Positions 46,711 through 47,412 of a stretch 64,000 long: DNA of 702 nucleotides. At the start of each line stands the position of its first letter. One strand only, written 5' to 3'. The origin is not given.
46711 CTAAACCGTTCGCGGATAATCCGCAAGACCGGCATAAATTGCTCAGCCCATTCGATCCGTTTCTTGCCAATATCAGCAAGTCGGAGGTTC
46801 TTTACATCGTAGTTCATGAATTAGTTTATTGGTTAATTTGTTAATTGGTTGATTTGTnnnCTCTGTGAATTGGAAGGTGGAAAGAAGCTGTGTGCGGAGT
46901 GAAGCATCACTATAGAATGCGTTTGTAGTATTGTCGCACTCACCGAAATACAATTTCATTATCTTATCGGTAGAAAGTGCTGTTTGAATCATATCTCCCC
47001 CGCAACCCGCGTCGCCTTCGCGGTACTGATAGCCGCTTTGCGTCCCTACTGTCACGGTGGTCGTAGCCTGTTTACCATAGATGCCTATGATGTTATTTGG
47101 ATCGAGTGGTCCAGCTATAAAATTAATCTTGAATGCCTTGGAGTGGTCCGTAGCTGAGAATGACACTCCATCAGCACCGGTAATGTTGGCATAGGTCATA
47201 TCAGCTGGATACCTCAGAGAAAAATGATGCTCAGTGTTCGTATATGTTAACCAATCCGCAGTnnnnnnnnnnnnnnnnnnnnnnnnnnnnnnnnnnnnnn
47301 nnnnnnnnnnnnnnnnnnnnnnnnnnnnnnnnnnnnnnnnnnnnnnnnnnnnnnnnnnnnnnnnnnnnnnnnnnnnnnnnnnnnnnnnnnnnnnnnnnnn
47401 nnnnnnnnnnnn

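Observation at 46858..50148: Uncharacterised repeated extracellular domain ('W-TYTN ... FQFT') in two adjacent paralogous surface proteins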

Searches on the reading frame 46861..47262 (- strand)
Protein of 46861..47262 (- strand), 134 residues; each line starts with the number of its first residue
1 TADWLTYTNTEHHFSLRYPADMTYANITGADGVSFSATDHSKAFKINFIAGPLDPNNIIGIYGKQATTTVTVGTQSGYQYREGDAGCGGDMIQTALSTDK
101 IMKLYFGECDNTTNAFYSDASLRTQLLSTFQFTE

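Call 6: search_protein_families(library=pfam, proteins=[window:46861-47262:-], max_evalue=10)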
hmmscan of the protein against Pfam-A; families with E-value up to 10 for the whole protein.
seq(134 aa): 0 families

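Call 13: search_solved_structures(query=A1, max_evalue=10, show_alignments=3)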
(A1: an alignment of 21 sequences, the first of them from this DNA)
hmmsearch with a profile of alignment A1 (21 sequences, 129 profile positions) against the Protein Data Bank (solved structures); distinct sequences matched with E-value up to 10: 6.
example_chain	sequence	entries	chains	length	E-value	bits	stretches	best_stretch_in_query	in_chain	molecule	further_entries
2lnj_A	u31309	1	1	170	0.0046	20.9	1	2-80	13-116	Putative uncharacterized protein sll1418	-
2xb3_A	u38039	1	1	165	0.017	19.1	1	3-127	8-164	PSBP PROTEIN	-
2r39_A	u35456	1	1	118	0.42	14.5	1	48-128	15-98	FixG-related protein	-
9grx_0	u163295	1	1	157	0.61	14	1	6-80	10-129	Photosynthetic NDH subunit of lumenal location 1, chloroplastic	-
2crq_A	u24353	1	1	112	0.62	14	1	83-125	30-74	mitochondrial translational initiation factor 3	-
7eu3_1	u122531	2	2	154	0.97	13.4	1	5-59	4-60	Photosynthetic NDH subunit of subcomplex L1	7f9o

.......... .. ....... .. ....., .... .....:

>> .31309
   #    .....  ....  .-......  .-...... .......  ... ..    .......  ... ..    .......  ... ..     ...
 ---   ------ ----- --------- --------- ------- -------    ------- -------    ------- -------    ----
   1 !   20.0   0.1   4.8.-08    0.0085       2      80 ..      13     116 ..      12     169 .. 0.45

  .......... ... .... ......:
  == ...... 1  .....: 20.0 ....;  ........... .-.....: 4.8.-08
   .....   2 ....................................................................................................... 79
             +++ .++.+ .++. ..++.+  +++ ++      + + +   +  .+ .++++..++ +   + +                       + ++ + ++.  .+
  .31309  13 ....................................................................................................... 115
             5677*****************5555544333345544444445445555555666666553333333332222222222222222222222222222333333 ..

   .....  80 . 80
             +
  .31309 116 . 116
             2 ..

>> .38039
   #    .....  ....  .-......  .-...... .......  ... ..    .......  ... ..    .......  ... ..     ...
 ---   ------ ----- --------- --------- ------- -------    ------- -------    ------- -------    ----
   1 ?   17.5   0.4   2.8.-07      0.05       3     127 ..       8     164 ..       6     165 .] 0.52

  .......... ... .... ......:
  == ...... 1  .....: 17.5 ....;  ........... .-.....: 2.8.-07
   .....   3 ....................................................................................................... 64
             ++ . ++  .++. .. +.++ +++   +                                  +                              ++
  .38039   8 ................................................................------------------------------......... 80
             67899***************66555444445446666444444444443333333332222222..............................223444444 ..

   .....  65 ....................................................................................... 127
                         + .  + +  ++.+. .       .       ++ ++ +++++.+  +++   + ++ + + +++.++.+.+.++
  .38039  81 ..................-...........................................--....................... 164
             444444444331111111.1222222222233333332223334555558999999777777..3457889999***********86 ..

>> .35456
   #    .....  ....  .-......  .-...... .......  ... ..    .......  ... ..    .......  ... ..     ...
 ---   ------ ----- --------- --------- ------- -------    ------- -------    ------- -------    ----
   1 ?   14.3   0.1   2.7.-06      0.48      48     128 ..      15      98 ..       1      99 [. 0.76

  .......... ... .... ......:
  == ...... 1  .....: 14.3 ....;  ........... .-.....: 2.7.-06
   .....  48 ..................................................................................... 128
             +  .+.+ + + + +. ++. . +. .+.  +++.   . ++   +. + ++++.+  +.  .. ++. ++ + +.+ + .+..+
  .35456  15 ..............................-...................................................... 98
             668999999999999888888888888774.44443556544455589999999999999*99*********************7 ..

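Call 14: search_protein_families(library=pfam, alignment_id=A1, max_evalue=1)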
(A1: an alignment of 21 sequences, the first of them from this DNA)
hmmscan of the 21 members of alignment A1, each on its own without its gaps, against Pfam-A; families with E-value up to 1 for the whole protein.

A. member 1, seq(134 aa): 0 families

B. families by the number of members that match (of 21 scanned): 6 families
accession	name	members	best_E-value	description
PF18933.6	PsbP_2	15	5.4e-05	PsbP-like protein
PF01789.22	PsbP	6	0.00091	PsbP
PF16347.10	SGSH_C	1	0.098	N-sulphoglucosamine sulphohydrolase, C-terminal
PF19355.4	DUF5932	1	0.16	Family of unknown function (DUF5932)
PF20817.2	XopL_C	1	0.16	Type III effector Xcv3220, C-terminal domain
PF19408.5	PKD_6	1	0.22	PKD-like domain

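Call 15: find_homologous_proteins(query=A1, max_evalue=0.001)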
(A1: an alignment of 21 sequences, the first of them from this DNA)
Query A1 (21 sequences) (134 aa, profile of the alignment): 31 proteins with E <= 0.001 among 977 candidates.
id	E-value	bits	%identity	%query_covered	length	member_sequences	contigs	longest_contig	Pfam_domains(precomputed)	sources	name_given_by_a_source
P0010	8.4e-23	99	28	99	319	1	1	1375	PF01789.23,PF18933.7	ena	-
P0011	1.4e-18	86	71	16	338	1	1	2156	PF18933.7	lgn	-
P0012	2.8e-16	78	54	18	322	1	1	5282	-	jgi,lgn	jgi:hypothetical protein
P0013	5.2e-14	71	58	14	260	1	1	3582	-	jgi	jgi:hypothetical protein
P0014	2.5e-11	62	43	16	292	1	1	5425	-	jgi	jgi:hypothetical protein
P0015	4.7e-10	58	25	99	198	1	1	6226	PF18933.7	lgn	-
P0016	1.2e-9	57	41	16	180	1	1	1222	-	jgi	jgi:hypothetical protein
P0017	4.2e-9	55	50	16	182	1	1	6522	-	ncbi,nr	ncbi:MAG: PsbP-related protein, partial [Candidatus Staskawiczbacteria bacterium]|nr:PsbP-related pr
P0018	4.4e-9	55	42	29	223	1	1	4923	-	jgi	jgi:hypothetical protein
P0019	1.7e-8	53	45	16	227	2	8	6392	-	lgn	-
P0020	3.3e-8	52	62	16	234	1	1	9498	-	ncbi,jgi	jgi:hypothetical protein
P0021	5.6e-8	51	30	31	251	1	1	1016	PF01471.24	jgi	jgi:peptidoglycan hydrolase-like protein with peptidoglycan-binding domain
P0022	9.3e-8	51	53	14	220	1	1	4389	PF18933.7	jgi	jgi:hypothetical protein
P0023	3.1e-7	49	45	22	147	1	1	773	-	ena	-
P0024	3.3e-7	49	65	15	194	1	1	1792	-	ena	-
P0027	2.1e-6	46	42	23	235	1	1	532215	PF18933.7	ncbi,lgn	ncbi:MAG: PsbP-related protein [Candidatus Woykebacteria bacterium]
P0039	2.9e-4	39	57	16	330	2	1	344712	PF18933.7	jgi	-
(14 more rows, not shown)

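Call 20: search_protein_representatives(alignment_id=A1)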
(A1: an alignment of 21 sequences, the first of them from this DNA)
Query: 21 sequences, 129 profile positions. Proteins with E-value up to 0.001 (for the whole library): 20108; up to 1e-10: 2498; up to 1e-30: 27. The best 150 are listed.
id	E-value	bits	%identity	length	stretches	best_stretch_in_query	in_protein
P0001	3.0e-80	283.5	-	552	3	1-129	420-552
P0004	1.2e-71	255.6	-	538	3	1-129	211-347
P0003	2.7e-55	202.8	-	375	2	2-129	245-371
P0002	7.5e-47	175.5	-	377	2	1-129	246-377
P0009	9.6e-43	162.2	-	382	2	1-129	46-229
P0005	1.0e-42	162.1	-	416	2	2-129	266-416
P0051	3.6e-41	157.1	-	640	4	1-129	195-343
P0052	6.8e-41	156.2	-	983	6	4-127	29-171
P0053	8.7e-39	149.4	-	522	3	3-129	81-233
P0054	4.3e-38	147.2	-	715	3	1-128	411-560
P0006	4.5e-38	147.1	-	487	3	1-129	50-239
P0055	5.1e-36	140.4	-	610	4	3-129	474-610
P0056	7.5e-36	139.9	-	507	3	2-127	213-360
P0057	1.8e-35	138.7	-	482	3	1-129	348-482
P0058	9.4e-35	136.3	-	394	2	1-127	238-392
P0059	1.7e-34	135.5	-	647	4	1-128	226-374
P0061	3.2e-33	131.4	-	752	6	1-129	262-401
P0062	1.0e-32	129.8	-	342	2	1-127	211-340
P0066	2.5e-31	125.3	-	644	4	1-129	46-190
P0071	1.4e-30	122.8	-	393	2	1-129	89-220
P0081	1.1e-28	116.7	-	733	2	1-127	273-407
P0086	3.4e-28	115.1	-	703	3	1-128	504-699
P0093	7.3e-27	110.8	-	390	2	1-129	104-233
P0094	2.0e-26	109.4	-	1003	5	2-129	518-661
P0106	2.1e-25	106.1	-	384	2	1-129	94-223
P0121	1.7e-24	103.2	-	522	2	1-129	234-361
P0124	2.1e-24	102.9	-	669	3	1-128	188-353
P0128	2.2e-24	102.8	-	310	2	2-129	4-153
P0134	3.9e-24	102.0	-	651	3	1-129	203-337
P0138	5.4e-24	101.6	-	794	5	1-100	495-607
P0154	1.1e-22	97.3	-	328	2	1-129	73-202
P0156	1.4e-22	97.0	-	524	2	2-129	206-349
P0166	2.6e-22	96.1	-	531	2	2-129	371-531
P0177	4.6e-22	95.3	-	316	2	1-129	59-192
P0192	1.5e-21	93.7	-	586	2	1-128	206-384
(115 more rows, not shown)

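Call 30: predict_structure(alignment_id=A2)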
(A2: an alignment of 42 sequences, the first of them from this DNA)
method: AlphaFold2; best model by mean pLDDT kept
length: 134 residues; sequences in the alignment: 42
mean_pLDDT: 88.9   pTM: 0.82
mean pLDDT of the five models: 88.9, 87.5, 85.9, 85.1, 84.4
residues with pLDDT >= 90: 86; 70-90: 39; 50-70: 9; < 50: 0
segments of 3 or more residues with pLDDT < 50: none
pLDDT, mean of each block of 10 residues (from residue 1): 92 96 94 94 94 82 79 92 77 89 89 83 94 92
secondary structure, 60 per line:
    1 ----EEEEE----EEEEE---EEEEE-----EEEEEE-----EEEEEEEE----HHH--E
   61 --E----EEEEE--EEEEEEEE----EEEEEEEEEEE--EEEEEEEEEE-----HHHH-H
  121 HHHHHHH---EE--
elements in order: E5-9 E14-18 E22-26 E32-37 E43-50 E68-72 E75-82 E87-97 E100-109 H115-118 H120-127

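Call 34: fold_search(model_id=the predicted structure, library=pdb)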
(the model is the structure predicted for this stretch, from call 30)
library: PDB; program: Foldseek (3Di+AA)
matches with E <= 10: 1273; with E <= 0.001: 11
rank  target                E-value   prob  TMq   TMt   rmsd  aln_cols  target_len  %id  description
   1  3hlz_B                9.7e-06  1.00  0.67  0.37   4.9       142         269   13  Crystal structure of BT_1490 (NP_810393.1) from BACTEROIDES THETAIOTAOMICRON VPI-5482 at 1.50 A resolution (released 2009-06-16)
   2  3hlz_A                1.0e-05  1.00  0.63  0.35   5.2       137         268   13  Crystal structure of BT_1490 (NP_810393.1) from BACTEROIDES THETAIOTAOMICRON VPI-5482 at 1.50 A resolution (released 2009-06-16)
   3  2lnj_MODEL_1_A        1.3e-05  1.00  0.62  0.51   6.4       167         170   13  Solution Structure of Cyanobacterial PsbP (CyanoP) from Synechocystis sp. PCC 6803 (released 2012-06-06)
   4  2xb3                  2.7e-05  1.00  0.64  0.57   5.7       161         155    9  The Structure of Cyanobacterial PsbP (released 2010-08-25)
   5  1v2b_B                5.2e-05  1.00  0.53  0.48   5.8       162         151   14  Crystal Structure of PsbP Protein in the Oxygen-Evolving Complex of Photosystem II from Higher Plants (released 2004-05-18)
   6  1v2b_A                1.1e-04  1.00  0.56  0.52   5.1       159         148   13  Crystal Structure of PsbP Protein in the Oxygen-Evolving Complex of Photosystem II from Higher Plants (released 2004-05-18)
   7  2vu4                  1.2e-04  1.00  0.59  0.55   5.1       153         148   10  Structure of PsbP protein from Spinacia oleracea at 1.98 A resolution (released 2009-07-21)
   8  9grx_0                1.3e-04  1.00  0.65  0.58   4.2       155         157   11  NDH-PSI-LHCI supercomplex from S. oleracea (released 2025-02-12)
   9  6kac_P                1.5e-04  1.00  0.54  0.41   8.9       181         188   12  Cryo-EM structure of the C2S2-type PSII-LHCII supercomplex from Chlamydomonas reihardtii (released 2019-10-23)
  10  7wff_f                1.7e-04  1.00  0.56  0.51   6.5       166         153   10  Subcomplexes B,M and L in the Cylic electron transfer supercomplex NDH-PSI from Arabidopsis (released 2022-03-16)
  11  3wa5_B                2.1e-04  1.00  0.55  0.58   5.2       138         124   12  Crystal Structure of type VI peptidoglycan muramidase effector Tse3 in complex with its cognate immunity protein Tsi3 (released 2013-10-02)
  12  4luq_C                1.8e-03  1.00  0.55  0.59   5.1       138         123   12  Crystal structure of virulence effector Tse3 in complex with neutralizer Tsi3 (released 2013-09-18)
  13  4luq_D                3.5e-03  1.00  0.55  0.58   5.1       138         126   12  Crystal structure of virulence effector Tse3 in complex with neutralizer Tsi3 (released 2013-09-18)
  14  4n7s_B                3.5e-03  1.00  0.54  0.59   5.1       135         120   12  Crystal structure of Tse3-Tsi3 complex with Zinc ion (released 2014-04-23)
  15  3lyd_B                6.4e-03  1.00  0.51  0.44   5.5       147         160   12  Crystal structure of Putative uncharacterized protein from Jonesia denitrificans (released 2010-03-09)
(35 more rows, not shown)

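Call 63: search_protein_families(library=pfam, proteins=[P0051, P0053, P0056, P0062, P0071, P0093, P0106, P0128, P0154, P0177], max_evalue=0.01)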
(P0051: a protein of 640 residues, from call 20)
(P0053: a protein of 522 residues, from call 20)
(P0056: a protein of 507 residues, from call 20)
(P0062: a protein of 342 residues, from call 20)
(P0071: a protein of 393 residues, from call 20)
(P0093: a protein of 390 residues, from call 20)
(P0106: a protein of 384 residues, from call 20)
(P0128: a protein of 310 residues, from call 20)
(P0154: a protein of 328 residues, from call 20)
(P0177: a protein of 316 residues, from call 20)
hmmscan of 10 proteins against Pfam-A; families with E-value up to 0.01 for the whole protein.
P0051 (640 aa): 3 families
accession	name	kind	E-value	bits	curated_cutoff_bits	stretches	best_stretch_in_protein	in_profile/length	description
PF18933.6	PsbP_2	-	1.2e-13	51.9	27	1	180-232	26-82/184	PsbP-like protein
PF10450.15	POC1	-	0.0004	19.9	22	1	468-562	68-157/273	POC1 chaperone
PF01789.22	PsbP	-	0.0015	19.1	23.5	0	198-230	4-35/155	PsbP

P0053 (522 aa): 2 families
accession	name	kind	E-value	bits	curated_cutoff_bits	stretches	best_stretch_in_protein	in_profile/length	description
PF18933.6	PsbP_2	-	3.6e-17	63.4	27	3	360-396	31-66/184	PsbP-like protein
PF01789.22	PsbP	-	5.2e-11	43.3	23.5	0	373-397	2-26/155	PsbP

P0056 (507 aa): 2 families
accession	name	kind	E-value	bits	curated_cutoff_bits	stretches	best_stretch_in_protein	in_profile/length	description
PF18933.6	PsbP_2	-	3.5e-13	50.4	27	2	56-121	21-84/184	PsbP-like protein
PF01789.22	PsbP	-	1e-07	32.5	23.5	0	213-240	2-28/155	PsbP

P0062 (342 aa): 2 families
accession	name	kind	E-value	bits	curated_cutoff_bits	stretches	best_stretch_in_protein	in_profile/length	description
PF18933.6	PsbP_2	-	6e-09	36.6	27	1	207-266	38-104/184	PsbP-like protein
PF01789.22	PsbP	-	0.00013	22.5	23.5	0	213-267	3-60/155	PsbP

P0071 (393 aa): 1 family
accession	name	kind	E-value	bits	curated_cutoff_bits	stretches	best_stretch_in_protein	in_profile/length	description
PF18933.6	PsbP_2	-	2.5e-07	31.3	27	1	215-255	31-70/184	PsbP-like protein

P0093 (390 aa): 3 families
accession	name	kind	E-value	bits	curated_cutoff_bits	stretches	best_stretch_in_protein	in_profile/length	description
PF18933.6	PsbP_2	-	4.1e-10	40.4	27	2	232-335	38-134/184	PsbP-like protein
PF01789.22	PsbP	-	4.7e-05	23.9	23.5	0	238-304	3-60/155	PsbP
PF12322.14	T4_baseplate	-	0.00062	19.9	24.5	0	78-161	87-164/219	T4 bacteriophage base plate protein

P0106 (384 aa): 2 families
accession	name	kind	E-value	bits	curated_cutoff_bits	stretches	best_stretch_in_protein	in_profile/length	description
PF18933.6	PsbP_2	-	8.2e-08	32.9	27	1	221-250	37-66/184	PsbP-like protein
PF01789.22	PsbP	-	1.1e-06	29.3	23.5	1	227-269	2-40/155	PsbP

P0128 (310 aa): 2 families
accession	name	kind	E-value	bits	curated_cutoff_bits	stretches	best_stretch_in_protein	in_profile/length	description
PF18933.6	PsbP_2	-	3.9e-06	27.4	27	0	154-186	34-67/184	PsbP-like protein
PF01789.22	PsbP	-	7e-06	26.6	23.5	0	162-190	2-30/155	PsbP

P0154 (328 aa): 2 families
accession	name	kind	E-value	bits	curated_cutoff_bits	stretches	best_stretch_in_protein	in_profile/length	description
PF18933.6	PsbP_2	-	3.3e-09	37.5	27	1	33-97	2-66/184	PsbP-like protein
PF01789.22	PsbP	-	4.6e-05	23.9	23.5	0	211-256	3-43/155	PsbP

P0177 (316 aa): 1 family
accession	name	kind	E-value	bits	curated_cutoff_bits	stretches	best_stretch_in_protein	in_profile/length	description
PF18933.6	PsbP_2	-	1.8e-14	54.6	27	2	17-163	3-139/184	PsbP-like protein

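Call 74: list_cluster_members(proteins=[P0051, P0052, P0053, P0054, P0055, P0057, P0059, P0061, P0066, P0094])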
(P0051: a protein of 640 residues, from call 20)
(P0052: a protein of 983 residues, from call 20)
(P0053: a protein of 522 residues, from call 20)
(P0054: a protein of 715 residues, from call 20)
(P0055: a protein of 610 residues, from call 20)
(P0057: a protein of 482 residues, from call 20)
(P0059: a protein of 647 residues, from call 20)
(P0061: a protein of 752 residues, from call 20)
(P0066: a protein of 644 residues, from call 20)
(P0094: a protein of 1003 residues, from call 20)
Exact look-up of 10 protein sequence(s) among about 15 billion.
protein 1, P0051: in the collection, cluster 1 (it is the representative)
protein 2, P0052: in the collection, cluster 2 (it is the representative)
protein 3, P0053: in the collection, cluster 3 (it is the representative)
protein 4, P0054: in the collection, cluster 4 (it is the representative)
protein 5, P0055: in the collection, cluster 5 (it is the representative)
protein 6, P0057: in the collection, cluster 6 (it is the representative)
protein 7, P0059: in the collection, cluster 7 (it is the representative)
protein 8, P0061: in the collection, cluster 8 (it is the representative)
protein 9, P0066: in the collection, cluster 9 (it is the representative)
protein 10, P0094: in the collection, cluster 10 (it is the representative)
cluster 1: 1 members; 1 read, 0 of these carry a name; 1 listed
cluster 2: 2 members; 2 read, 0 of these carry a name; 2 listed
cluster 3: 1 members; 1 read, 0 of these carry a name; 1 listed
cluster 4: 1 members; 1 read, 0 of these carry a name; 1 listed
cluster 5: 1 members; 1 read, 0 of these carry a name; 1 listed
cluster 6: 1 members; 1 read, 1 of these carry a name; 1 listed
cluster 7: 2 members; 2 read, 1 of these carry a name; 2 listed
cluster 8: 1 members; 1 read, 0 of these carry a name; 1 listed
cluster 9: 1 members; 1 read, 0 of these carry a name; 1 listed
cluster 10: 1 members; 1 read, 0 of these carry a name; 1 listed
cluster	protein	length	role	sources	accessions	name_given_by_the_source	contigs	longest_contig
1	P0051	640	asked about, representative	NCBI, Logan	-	-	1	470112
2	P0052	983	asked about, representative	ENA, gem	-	-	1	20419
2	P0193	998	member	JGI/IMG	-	-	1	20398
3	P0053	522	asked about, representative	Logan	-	-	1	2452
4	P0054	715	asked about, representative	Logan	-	-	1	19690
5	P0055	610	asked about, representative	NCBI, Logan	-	-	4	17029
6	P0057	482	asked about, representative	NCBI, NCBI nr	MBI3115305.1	MAG: hypothetical protein HYZ09_02320 [Candidatus Kerfeldbacteria bacterium] | hypothetical protein [Candidatus Kerfeldbacteria bacterium]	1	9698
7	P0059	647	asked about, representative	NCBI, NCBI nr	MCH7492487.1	hypothetical protein IID19_02730 [Patescibacteria group bacterium] | hypothetical protein [Patescibacteria group bacterium]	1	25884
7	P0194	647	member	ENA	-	-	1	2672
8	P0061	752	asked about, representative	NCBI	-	-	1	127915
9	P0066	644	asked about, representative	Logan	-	-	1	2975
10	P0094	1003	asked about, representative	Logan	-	-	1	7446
